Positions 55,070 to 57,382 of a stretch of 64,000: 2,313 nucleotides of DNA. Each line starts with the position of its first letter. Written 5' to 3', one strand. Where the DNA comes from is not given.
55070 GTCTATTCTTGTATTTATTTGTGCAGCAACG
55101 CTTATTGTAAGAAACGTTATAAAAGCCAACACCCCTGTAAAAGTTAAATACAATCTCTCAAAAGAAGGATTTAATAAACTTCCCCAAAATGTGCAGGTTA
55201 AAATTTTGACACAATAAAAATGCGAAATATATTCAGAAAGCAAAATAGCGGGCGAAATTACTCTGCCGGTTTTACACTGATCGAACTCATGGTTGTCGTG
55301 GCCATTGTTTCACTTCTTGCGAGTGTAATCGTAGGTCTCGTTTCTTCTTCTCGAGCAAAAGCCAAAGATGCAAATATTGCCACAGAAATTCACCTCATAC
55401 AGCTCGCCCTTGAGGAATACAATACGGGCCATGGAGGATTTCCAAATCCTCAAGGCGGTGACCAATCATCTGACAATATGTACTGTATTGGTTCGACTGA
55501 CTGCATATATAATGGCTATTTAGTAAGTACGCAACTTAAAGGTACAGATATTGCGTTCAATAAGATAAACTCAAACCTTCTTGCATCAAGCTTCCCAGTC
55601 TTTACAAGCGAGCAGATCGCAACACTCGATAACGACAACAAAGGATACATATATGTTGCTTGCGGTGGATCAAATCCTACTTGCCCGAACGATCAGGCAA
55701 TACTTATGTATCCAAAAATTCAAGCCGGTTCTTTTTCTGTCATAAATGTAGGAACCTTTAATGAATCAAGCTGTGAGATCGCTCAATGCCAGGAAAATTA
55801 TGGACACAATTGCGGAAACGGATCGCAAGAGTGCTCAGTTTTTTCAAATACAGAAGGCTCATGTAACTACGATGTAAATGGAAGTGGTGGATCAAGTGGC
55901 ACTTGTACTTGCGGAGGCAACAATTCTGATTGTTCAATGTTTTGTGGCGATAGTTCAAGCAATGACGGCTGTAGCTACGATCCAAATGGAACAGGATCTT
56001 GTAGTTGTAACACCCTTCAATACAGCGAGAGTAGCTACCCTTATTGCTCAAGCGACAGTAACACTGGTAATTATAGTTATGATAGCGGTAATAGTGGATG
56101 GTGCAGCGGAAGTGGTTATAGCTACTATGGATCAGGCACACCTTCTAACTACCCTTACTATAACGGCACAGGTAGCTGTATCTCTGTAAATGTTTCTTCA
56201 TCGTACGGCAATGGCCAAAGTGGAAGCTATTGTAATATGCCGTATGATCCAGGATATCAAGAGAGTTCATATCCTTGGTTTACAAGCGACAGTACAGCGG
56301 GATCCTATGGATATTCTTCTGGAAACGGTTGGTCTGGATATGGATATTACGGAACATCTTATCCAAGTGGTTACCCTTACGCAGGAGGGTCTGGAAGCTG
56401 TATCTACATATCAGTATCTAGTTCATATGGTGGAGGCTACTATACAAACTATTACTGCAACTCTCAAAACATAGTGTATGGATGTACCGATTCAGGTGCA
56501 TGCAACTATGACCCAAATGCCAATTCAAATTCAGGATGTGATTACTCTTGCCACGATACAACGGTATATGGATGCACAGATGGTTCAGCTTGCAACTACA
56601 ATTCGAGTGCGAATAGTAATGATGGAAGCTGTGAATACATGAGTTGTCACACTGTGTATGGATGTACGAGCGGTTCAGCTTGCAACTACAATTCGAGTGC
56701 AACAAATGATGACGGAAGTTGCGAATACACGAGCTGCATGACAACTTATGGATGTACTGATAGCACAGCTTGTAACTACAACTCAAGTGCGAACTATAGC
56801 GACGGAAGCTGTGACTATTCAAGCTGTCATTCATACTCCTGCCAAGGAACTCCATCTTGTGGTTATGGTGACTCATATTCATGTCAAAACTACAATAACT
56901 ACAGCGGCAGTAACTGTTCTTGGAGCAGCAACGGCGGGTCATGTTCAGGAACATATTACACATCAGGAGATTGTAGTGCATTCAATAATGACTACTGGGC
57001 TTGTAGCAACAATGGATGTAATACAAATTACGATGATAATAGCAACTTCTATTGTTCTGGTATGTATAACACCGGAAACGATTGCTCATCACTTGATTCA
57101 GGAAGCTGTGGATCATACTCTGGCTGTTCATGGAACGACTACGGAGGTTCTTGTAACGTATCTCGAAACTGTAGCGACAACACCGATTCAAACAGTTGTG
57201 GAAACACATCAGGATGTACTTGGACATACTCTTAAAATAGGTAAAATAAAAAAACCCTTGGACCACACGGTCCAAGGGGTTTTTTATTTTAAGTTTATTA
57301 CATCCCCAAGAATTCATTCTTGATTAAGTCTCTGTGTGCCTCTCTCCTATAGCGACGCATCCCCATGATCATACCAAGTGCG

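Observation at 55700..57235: Repeat architecture of the pilin extension: two ~75-aa repeats then four ~30-aa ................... units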

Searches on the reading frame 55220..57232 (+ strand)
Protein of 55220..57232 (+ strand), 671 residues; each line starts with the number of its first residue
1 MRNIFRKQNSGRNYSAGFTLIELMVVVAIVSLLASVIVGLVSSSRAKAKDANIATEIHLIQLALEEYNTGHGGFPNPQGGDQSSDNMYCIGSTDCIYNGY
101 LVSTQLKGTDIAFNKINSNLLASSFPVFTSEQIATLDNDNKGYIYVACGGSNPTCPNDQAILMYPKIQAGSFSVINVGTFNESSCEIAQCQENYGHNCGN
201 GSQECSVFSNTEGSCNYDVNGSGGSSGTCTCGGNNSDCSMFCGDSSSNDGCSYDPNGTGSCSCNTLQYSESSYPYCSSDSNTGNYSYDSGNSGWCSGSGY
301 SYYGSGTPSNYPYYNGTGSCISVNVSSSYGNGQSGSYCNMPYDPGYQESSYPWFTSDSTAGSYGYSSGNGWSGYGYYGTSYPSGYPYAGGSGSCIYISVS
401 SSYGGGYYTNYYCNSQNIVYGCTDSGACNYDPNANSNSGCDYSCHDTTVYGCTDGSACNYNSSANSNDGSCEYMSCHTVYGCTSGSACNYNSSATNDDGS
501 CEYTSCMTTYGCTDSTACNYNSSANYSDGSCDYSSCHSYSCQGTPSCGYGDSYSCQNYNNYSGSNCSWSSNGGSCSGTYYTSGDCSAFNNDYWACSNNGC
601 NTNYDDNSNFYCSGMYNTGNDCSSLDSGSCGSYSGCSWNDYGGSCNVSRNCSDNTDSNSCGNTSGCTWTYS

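Call 5: search_protein_families(library=pfam, proteins=[window:55220-57232:+], max_evalue=1)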
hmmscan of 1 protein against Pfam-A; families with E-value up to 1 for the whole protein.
window:55220-57232:+ (671 aa): 1 family
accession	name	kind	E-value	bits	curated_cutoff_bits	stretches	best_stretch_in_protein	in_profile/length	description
PF07963.17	N_methyl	-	7.9e-08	32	21.2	1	12-37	1-26/27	Prokaryotic N-terminal methylation motif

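Call 6: search_protein_families(library=ncbifam, proteins=[window:55220-57232:+], max_evalue=1)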
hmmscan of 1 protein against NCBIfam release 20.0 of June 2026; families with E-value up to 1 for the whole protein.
window:55220-57232:+ (671 aa): 13 families
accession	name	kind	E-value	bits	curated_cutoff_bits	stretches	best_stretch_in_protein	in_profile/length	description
TIGR01710.1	typeII_sec_gspG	equivalog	2.3e-10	40.6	88.85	1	17-80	2-65/134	type II secretion system major pseudopilin GspG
TIGR01708.2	typeII_sec_gspH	equivalog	3e-06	27.3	80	1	16-49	2-39/169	type II secretion system minor pseudopilin GspH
TIGR02532.1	IV_pilin_GFxxxE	domain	3.6e-06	26.6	16.3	1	16-37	2-23/24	prepilin-type N-terminal cleavage/methylation domain-containing protein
NF041013.1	T4P_ComGE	equivalog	9.2e-06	25.7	49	1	17-68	5-54/83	competence type IV pilus minor pilin ComGE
NF040999.1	pilin_ComGC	equivalog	3.2e-05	24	75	1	16-71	2-57/84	competence type IV pilus major pilin ComGC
NF007862.0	PRK10574.1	equivalog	9.3e-05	22.6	138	1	16-40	5-29/145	prepilin peptidase-dependent pilin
TIGR02596.1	TIGR02596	subfamily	0.00072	19.7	70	1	18-53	1-40/196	Verru_Chthon cassette protein D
NF041002.1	pilin_ComGF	equivalog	0.0027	17.9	80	1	16-52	2-38/139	competence type IV pilus minor pilin ComGF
NF040982.1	ComGD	equivalog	0.012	16.1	70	1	16-49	2-35/139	competence type IV pilus minor pilin ComGD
NF007800.0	PRK10506.1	equivalog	0.017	15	158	1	14-36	7-29/163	prepilin peptidase-dependent protein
TIGR02599.1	TIGR02599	subfamily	0.025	13.8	256.5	1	17-52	1-36/361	Verru_Chthon cassette protein C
TIGR01707.1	gspI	equivalog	0.032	14.7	44.35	1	17-46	1-30/101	type II secretion system minor pseudopilin GspI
NF047828.1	T3SSXpsI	equivalog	0.072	13.1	150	1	17-59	3-45/132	type II secretion system protein XpsI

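Call 8: find_homologous_proteins(query=window:55220-57232:+, max_evalue=0.001)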
Query window:55220-57232:+ (671 aa): 496 proteins with E <= 0.001 among 8000 candidates; the best 120 are listed.
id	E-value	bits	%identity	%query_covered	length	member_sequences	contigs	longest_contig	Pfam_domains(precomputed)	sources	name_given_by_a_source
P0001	0.0e+0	1480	100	100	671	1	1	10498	PF07963.18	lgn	-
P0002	2.3e-119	418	56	17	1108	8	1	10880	-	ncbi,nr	ncbi:MAG TPA: hypothetical protein EYN19_07885, partial [Flavobacteriales bacterium]|nr:hypothetical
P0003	4.1e-91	325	45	17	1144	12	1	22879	-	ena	-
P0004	1.9e-81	293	51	17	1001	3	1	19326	PF18962.8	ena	-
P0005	2.7e-75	273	45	19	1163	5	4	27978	PF18962.8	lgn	-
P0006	3.6e-73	266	46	17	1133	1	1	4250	PF18962.8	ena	-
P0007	1.3e-72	264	40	27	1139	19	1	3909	-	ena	-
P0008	2.4e-71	260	37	99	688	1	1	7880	PF07963.18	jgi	jgi:prepilin-type N-terminal cleavage/methylation domain-containing protein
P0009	6.7e-71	258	51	39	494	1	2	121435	PF07963.18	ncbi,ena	-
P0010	2.3e-70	256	53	17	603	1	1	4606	-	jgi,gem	-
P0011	5.9e-68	248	43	28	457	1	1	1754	PF07963.18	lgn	-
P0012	8.4e-68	248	40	21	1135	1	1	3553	PF18962.8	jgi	jgi:hypothetical protein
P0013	2.6e-67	246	34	31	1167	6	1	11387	PF18962.8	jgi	-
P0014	4.7e-67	245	38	27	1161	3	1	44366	PF18962.8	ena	-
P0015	3.6e-66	242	47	47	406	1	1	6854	PF07963.18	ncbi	-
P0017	2.9e-65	239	41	17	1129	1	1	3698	PF18962.8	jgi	-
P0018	3.2e-63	233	45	22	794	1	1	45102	PF18962.8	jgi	jgi:hypothetical protein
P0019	3.7e-63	232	35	19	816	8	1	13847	PF18962.8,PF03495.20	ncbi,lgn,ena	-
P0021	7.4e-63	231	41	21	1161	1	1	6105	PF18962.8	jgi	-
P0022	2.9e-61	226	43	17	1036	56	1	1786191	PF02922.25,PF16561.12,PF22058.3,PF18962.8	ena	-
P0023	5.6e-61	225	39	17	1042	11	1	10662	PF18962.8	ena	-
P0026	2.9e-60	223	47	17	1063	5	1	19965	PF16561.12,PF18962.8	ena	-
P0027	1.1e-59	221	50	17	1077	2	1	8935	PF18962.8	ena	-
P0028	4.5e-59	219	40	28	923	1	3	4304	PF18962.8,PF20434.6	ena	-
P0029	1.5e-57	214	46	17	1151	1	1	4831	PF18962.8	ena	-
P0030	1.5e-57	214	46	17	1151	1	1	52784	PF18962.8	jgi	-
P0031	2.1e-57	213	47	17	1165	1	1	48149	PF18962.8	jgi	jgi:hypothetical protein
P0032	2.5e-57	213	47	17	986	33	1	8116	PF18962.8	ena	-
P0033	3.4e-57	213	44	17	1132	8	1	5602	PF18962.8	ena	-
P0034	4.2e-57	212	43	17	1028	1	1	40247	PF18962.8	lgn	-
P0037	1.6e-55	207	45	19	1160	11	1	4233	PF18962.8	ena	-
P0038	1.3e-54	204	49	17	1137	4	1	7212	PF18962.8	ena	-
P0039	1.3e-54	204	41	21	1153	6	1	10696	PF18962.8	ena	-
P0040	4.1e-54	203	52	17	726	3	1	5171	PF18962.8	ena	-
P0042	5.2e-52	196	39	27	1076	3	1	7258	PF18962.8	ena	-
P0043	8.7e-52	195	51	20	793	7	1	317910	PF13573.13,PF18962.8,PF18884.6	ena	-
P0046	1.1e-50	191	43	17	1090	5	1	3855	PF18962.8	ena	-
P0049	4.1e-49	186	49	17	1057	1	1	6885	PF18962.8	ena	-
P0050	4.5e-49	186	39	23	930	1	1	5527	PF18962.8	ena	-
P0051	9.2e-49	185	40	18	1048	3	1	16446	PF18962.8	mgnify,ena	mgnify:FL=1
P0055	3.3e-48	183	39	20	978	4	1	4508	PF18962.8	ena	-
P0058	1.6e-47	181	46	17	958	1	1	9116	PF18962.8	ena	-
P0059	4.6e-47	179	52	19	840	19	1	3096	PF18962.8,PF03495.20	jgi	jgi:hypothetical protein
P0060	2.6e-46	177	38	21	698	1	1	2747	PF18962.8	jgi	jgi:hypothetical protein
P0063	5.4e-46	176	51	17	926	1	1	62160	PF13620.13,PF17210.10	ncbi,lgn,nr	ncbi:MAG: hypothetical protein Q7K65_05880 [Candidatus Buchananbacteria bacterium]|nr:hypothetical p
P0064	6.6e-46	175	39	17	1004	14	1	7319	PF00629.31,PF18962.8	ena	-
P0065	9.4e-46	175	48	17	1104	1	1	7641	PF18962.8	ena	-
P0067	1.8e-45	174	40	26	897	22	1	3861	PF18962.8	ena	-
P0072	9.3e-45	172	49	17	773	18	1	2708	PF18962.8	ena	-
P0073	1.0e-44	172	52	17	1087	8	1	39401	PF18962.8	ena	-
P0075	3.3e-44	170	31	25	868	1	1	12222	PF18962.8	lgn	-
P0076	3.6e-44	170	47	17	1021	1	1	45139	PF18962.8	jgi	-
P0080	1.1e-43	168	48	17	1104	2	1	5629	PF18962.8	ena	-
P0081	2.0e-43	167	49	17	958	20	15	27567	PF18962.8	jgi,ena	jgi:hypothetical protein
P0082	5.9e-43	166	41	19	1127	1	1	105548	PF18962.8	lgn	-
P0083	1.1e-42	165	44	17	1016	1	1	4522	PF16561.12,PF18962.8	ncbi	-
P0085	2.9e-42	163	42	20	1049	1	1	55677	PF18962.8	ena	-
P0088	1.1e-41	162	43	20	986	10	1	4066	PF18962.8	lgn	-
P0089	1.2e-41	161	42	20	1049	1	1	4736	PF18962.8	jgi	-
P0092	2.9e-41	160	33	33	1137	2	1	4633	PF18962.8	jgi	-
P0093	4.9e-41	159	42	20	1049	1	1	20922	PF18962.8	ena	-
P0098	3.6e-40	156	36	51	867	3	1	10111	PF13582.13,PF01421.26,PF13688.13,PF13574.13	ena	-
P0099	1.0e-39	155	39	21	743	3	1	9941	PF18962.8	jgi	jgi:hypothetical protein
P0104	2.0e-39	154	53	19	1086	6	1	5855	PF13573.13,PF18962.8,PF18884.6,PF03495.20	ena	-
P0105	2.2e-39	154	42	20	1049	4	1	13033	PF18962.8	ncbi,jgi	-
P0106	2.4e-39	154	31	37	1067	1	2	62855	PF18962.8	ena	-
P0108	6.6e-39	152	36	18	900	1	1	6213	PF18962.8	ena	-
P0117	5.4e-38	149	42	20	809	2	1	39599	PF18962.8,PF03495.20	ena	-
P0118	5.6e-38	149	49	17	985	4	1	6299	PF18962.8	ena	-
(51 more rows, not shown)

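Call 9: search_solved_structures(query=window:55220-57232:+, max_evalue=1)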
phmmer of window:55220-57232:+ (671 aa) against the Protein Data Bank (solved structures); distinct sequences matched with E-value up to 1: 15.
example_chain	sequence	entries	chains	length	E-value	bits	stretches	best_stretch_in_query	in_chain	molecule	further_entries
9egp_A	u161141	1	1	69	1.1e-05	27.5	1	15-76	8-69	Geopilin domain 1 protein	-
7tgg_A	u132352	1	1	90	3.6e-05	25.8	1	15-67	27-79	Geopilin domain 1 protein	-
2m7g_A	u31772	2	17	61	0.0004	22.4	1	18-67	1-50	Geopilin domain 1 protein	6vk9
5wda_A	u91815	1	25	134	0.0006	21.8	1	18-82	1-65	General secretion pathway protein G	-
5kua_A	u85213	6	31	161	0.00086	21.3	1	18-108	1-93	pilin | Neisseria meningitidis PilE variant SB-GATDH | Neisseria meningitidis PilE, SB-DATDH variant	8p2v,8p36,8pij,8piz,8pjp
8p3b_A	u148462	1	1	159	0.0014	20.6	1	18-86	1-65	Fimbrial protein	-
2hi2_A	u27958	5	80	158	0.0029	19.5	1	18-83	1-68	Fimbrial protein | PilA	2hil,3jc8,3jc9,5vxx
1ay2_A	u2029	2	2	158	0.0045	18.9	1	18-77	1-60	TYPE 4 PILIN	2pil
6xxd_A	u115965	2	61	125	0.022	16.6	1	18-58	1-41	PilA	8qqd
3sok_A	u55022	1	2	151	0.041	15.7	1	18-99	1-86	Fimbrial protein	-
8tum_e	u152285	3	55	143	0.043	15.7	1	18-67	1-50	Type IV major pilin protein PilA | Pilin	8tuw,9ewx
8pfb_G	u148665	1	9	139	0.046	15.6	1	18-76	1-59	Type IV pilin PilE1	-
1oqw_A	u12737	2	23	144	0.059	15.2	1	18-68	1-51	Fimbrial protein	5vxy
9laa_A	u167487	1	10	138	0.1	14.4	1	14-38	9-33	Type IV pilin protein PilA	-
8tob_GA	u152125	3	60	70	0.23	13.3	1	19-65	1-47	Fimbrial protein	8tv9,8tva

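Call 12: search_protein_families(library=pfam, proteins=[P0002, P0098, P0011, P0008, P0063], max_evalue=0.1)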
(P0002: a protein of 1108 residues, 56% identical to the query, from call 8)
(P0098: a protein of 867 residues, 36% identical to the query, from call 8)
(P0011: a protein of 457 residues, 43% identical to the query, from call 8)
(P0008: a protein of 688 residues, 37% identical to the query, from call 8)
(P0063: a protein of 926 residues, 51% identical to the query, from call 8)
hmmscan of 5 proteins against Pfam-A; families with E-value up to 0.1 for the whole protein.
P0002 (1108 aa): 2 families
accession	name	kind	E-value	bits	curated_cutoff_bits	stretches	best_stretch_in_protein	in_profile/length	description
PF03495.19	Binary_toxB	-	0.00085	19.9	25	0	773-789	2-18/78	Clostridial binary toxin B/anthrax toxin PA Ca-binding domain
PF18884.5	TSP3_bac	-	0.012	15.9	25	0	325-336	1-12/22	Bacterial TSP3 repeat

P0098 (867 aa): 5 families
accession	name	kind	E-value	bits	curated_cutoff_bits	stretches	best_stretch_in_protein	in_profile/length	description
PF13688.12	Reprolysin_5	-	6.2e-18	66.2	27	1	203-394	5-187/196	Metallo-peptidase family M12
PF13582.12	Reprolysin_3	-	1.4e-17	64.8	22.4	1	231-359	7-123/123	Metallo-peptidase family M12B Reprolysin-like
PF13574.12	Reprolysin_2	-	3.1e-12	47.2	27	1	228-408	8-183/195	Metallo-peptidase family M12B Reprolysin-like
PF13583.11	Reprolysin_4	-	1.6e-11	44.7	22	1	230-400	31-182/203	Metallo-peptidase family M12B Reprolysin-like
PF01421.25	Reprolysin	-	7.8e-10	39.5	20.8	1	214-361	14-150/200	Reprolysin (M12B) family zinc metalloprotease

P0011 (457 aa): 1 family
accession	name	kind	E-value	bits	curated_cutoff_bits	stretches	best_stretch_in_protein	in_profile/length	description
PF07963.17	N_methyl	-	1.6e-08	34.2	21.2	1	10-35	2-27/27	Prokaryotic N-terminal methylation motif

P0008 (688 aa): 1 family
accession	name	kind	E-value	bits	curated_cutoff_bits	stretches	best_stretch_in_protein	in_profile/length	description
PF07963.17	N_methyl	-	3.1e-06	27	21.2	1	12-35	4-27/27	Prokaryotic N-terminal methylation motif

P0063 (926 aa): 5 families
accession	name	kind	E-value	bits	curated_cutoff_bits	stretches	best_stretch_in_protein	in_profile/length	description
PF13620.12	CarboxypepD_reg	-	1.1e-12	48.6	32.3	2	548-602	4-57/82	Carboxypeptidase regulatory-like domain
PF17210.9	SdrD_B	-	5.7e-09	36.6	29.7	1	556-607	21-72/112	SdrD B-like domain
PF13715.12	CarbopepD_reg_2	-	7.1e-05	23.2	32.2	0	548-599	3-50/88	CarboxypepD_reg-like domain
PF17802.7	SpaA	-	0.0018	18.9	23.1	0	721-789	9-80/91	Prealbumin-like fold domain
PF22902.2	NOMO1-like_9th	-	0.022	15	27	0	717-779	2-66/75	BOS complex subunit NOMO1-like, beta sandwich domain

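Call 21: list_cluster_members(proteins=[P0001, P0008, P0009, P0011, P0015, P0121])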
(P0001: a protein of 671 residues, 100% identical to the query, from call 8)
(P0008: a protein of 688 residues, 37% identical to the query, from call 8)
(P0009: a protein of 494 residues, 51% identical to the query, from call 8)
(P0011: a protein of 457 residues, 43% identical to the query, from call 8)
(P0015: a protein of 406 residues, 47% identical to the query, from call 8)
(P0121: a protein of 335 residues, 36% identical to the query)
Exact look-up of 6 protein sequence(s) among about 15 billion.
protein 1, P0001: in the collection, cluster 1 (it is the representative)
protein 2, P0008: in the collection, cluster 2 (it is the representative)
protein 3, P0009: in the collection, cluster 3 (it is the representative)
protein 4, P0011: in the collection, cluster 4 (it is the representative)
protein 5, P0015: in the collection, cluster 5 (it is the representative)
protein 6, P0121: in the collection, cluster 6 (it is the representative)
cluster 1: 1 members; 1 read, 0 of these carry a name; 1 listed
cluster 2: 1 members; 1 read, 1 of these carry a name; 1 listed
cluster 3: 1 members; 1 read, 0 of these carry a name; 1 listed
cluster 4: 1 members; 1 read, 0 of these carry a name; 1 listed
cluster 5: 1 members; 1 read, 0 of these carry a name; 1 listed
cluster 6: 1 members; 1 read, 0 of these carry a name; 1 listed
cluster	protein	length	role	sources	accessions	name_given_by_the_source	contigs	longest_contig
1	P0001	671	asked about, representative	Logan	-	-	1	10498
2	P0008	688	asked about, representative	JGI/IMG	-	prepilin-type N-terminal cleavage/methylation domain-containing protein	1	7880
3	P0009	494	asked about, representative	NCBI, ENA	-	-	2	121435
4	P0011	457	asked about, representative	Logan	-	-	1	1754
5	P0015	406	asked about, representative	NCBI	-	-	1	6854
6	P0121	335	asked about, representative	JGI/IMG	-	-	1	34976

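Call 24: find_related_loci(query=A1, collection=genome_contigs, flank=6000)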
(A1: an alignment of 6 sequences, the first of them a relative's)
Query A1 (671 aa) in genome_contigs; peptide patterns used: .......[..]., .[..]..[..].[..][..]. (x = any residue, [..] = any of these).
600 stretches matched a pattern (row limit reached: there are more); 247 encode a relative of the query (tblastn E <= 1e-3); the best 80 are kept; 80 distinct loci.
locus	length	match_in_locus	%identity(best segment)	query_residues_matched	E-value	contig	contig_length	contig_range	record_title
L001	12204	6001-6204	48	4-76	2e-13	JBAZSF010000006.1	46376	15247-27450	MAG: Candidatus Paceibacterota bacterium isolate SO_2017_GW1_167 NODE_3811_length_46376_cov_3.037168_OW334_2017, whole g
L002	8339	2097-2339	42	6-86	3e-13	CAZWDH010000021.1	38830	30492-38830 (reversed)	MAG TPA_asm: uncultured Nitrospiraceae bacterium isolate SRP323723_co1_44 genome assembly, contig: NODE_848_length_38830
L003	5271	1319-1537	43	5-78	8e-12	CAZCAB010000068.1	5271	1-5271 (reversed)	MAG TPA_asm: uncultured Gammaproteobacteria bacterium isolate SRP167671_co2_16 genome assembly, contig: NODE_17853_lengt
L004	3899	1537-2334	41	1-74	2e-11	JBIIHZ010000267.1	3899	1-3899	MAG: Candidatus Sericytochromatia bacterium isolate ME2001-08-13pf_3300042453_group1_bin284 Rohwer_bin1391_scaffold_4753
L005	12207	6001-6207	41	3-76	5e-11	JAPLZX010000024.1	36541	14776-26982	MAG: Candidatus Zambryskiibacteriota bacterium isolate LacPavin_0419_WC90_MAG_35_8 LacPavin_0419_WC90_scaffold_31554, wh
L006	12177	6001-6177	47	17-75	1e-10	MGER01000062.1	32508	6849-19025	MAG: Candidatus Uhrbacteria bacterium RIFCSPLOWO2_02_FULL_49_11 rifcsplowo2_02_scaffold_6276, whole genome shotgun seque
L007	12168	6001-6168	45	12-67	2e-10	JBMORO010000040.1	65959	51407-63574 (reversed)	MAG: Patescibacteria group bacterium isolate Betzabe_MAG182 MAG182_40, whole genome shotgun sequence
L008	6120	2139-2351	41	2-75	2e-10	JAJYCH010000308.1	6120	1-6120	MAG: Planctomycetota bacterium isolate BP9.bin39 NODE_28358_length_6120_cov_1.054897, whole genome shotgun sequence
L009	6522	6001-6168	48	12-67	2e-10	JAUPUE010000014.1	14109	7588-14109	MAG: Patescibacteria group bacterium isolate erpe_2018_sw_6hr_WHONDRS-SW48-000087_B_bin.85 scaffold_99677, whole genome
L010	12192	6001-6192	39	12-75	6e-11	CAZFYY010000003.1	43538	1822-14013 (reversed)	MAG TPA_asm: uncultured Gammaproteobacteria bacterium isolate SRP296810_co1_333 genome assembly, contig: NODE_701_length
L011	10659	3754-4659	46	6-78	4e-11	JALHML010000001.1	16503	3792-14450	MAG: Candidatus Paceibacterota bacterium isolate Bin_32_2_1 c_000000013871, whole genome shotgun sequence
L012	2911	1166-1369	38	12-79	2e-10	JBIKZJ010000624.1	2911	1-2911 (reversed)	MAG: Schlesneria sp. isolate ME2016-04-13_3300034068_group7_bin65 Rohwer_bin1759_scaffold_30515_c1, whole genome shotgun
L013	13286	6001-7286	40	4-80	4e-10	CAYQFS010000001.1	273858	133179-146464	MAG TPA_asm: uncultured Candidatus Saccharibacteria bacterium isolate SRP298887_co1_199 genome assembly, contig: NODE_8_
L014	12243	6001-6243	38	2-75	5e-10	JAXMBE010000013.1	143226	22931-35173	MAG: Isosphaeraceae bacterium isolate STL-PLA28 C1.179.fa-13, whole genome shotgun sequence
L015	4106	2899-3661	47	13-67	8e-10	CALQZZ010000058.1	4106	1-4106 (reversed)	MAG: Candidatus Nomurabacteria bacterium isolate RE-4nov15-362 genome assembly, contig: RE-4nov15-C56730, whole genome s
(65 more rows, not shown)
